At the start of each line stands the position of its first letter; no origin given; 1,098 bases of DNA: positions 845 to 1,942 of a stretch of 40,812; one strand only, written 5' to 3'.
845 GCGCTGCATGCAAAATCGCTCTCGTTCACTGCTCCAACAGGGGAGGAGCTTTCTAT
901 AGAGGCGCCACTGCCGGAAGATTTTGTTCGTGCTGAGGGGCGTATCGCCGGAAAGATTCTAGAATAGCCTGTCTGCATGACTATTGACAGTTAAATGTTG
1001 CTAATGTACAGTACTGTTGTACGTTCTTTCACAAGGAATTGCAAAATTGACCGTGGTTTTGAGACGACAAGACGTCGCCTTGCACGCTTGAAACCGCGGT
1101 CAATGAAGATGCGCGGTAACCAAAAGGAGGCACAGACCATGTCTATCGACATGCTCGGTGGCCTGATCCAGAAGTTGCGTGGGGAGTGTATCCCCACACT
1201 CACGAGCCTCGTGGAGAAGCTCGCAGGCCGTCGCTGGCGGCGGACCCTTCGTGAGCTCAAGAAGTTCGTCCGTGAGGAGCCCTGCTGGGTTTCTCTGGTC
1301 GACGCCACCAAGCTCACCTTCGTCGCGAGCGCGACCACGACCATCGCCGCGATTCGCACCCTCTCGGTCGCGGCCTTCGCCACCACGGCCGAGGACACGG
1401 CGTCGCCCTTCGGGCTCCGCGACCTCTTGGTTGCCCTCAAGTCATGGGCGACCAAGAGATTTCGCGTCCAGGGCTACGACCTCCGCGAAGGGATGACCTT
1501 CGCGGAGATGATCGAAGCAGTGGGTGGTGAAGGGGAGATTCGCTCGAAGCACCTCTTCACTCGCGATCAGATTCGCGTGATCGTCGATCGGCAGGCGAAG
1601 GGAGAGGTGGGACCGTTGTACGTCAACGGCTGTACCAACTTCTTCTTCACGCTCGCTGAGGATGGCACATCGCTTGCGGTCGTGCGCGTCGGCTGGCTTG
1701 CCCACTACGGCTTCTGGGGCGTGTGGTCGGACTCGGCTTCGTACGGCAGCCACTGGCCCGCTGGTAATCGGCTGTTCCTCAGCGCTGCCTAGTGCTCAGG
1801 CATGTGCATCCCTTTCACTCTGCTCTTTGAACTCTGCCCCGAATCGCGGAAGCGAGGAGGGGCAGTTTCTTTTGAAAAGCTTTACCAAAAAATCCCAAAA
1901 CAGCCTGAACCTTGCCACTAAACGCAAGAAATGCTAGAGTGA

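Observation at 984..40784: Dispersed family of self-contained GC-rich orphan-gene cassettes inserted between housekeeping genes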

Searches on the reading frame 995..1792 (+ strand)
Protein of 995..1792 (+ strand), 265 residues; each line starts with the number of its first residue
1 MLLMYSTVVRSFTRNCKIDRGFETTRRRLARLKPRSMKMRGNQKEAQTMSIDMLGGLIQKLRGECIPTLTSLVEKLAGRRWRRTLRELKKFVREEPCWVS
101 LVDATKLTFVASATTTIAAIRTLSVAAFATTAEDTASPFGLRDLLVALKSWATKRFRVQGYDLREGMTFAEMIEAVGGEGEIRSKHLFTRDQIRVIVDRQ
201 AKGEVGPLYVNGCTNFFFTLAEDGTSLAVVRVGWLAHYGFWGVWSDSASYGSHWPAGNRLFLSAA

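Call 5: search_protein_families(library=pfam, proteins=[window:995-1792:+], max_evalue=1)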
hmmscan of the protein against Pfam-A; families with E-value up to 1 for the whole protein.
window:995-1792:+ (265 aa): 1 family
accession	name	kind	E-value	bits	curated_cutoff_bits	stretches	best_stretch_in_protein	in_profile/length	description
PF10531.15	SLBB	-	0.072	13.4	27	1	161-179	14-32/55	SLBB domain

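Call 22: search_protein_families(library=padloc, proteins=[window:995-1792:+], max_evalue=0.1)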
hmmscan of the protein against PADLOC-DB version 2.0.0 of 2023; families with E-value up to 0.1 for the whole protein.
window:995-1792:+ (265 aa): 0 families

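Call 23: search_protein_families(library=phrogs, proteins=[window:995-1792:+], max_evalue=0.1)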
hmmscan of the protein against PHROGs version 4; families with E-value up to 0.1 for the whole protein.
window:995-1792:+ (265 aa): 0 families

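Call 54: search_protein_representatives(protein=window:1139-1792:+)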
Query: 217 residues. Proteins with E-value up to 0.001 (for the whole library): 112; up to 1e-10: 10; up to 1e-30: 3. The best 112 are listed.
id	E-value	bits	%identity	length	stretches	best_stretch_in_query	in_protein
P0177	2.7e-63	230.0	60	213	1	21-217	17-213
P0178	3.5e-37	144.6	44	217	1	19-214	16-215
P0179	4.5e-36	141.0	56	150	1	69-216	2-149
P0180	1.2e-28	116.8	42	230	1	1-215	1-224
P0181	1.0e-22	97.4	44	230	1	72-215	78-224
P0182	1.3e-22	97.0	38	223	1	44-217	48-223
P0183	2.0e-22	96.4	30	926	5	110-213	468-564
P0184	2.9e-19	86.1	35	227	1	21-203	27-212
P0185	6.1e-15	71.9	43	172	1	76-216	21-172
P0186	3.8e-13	66.1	38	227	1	73-216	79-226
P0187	1.3e-10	57.8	37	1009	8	141-177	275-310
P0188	7.4e-10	55.3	34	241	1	13-215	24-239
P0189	1.6e-09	54.2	31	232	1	5-213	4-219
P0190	4.3e-09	52.8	33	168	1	111-214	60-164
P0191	6.5e-09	52.3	41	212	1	122-214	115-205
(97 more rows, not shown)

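Call 73: list_cluster_members(proteins=[window:1139-1792:+, window:14611-15522:+, window:25668-25865:+, window:26028-26237:+, window:26246-26512:+, window:28717-28953:+, window:29880-30359:+, window:40184-40717:+, window:39677-40021:+, window:24872-25489:+])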
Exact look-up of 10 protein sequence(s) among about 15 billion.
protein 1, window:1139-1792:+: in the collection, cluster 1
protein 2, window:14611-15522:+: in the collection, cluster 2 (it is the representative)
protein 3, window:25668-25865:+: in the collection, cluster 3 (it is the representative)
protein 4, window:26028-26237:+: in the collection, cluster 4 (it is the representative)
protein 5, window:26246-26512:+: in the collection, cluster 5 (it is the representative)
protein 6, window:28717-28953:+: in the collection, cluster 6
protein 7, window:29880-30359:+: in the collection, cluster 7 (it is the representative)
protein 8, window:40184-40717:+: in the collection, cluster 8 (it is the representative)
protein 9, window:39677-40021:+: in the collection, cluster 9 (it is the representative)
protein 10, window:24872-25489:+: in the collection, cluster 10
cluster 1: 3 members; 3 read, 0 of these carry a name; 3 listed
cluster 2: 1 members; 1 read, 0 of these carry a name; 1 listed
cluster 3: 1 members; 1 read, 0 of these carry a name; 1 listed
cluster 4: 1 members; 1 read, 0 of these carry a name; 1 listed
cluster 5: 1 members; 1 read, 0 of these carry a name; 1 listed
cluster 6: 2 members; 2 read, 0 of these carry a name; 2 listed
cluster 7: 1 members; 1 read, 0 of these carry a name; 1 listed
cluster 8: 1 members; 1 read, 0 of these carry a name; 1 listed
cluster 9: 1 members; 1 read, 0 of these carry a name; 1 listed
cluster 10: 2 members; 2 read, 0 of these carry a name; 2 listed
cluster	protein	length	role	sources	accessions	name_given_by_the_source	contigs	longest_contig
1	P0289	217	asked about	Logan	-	-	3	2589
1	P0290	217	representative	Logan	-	-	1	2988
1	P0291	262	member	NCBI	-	-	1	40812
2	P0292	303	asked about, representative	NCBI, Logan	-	-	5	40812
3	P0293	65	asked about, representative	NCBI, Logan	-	-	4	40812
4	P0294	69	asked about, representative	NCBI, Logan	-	-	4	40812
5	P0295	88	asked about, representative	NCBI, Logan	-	-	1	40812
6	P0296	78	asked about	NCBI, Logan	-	-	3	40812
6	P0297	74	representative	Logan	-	-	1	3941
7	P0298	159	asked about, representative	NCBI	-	-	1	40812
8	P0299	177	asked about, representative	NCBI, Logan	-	-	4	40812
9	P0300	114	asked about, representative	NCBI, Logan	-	-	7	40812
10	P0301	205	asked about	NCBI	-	-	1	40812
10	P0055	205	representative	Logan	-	-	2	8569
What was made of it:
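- Most insert proteins are seen on 3-7 contigs (call 73).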

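Call 95: search_protein_families(library=ncbifam, proteins=[window:1139-1792:+], max_evalue=0.01)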
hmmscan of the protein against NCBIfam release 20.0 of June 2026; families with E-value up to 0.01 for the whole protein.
window:1139-1792:+ (217 aa): 0 families
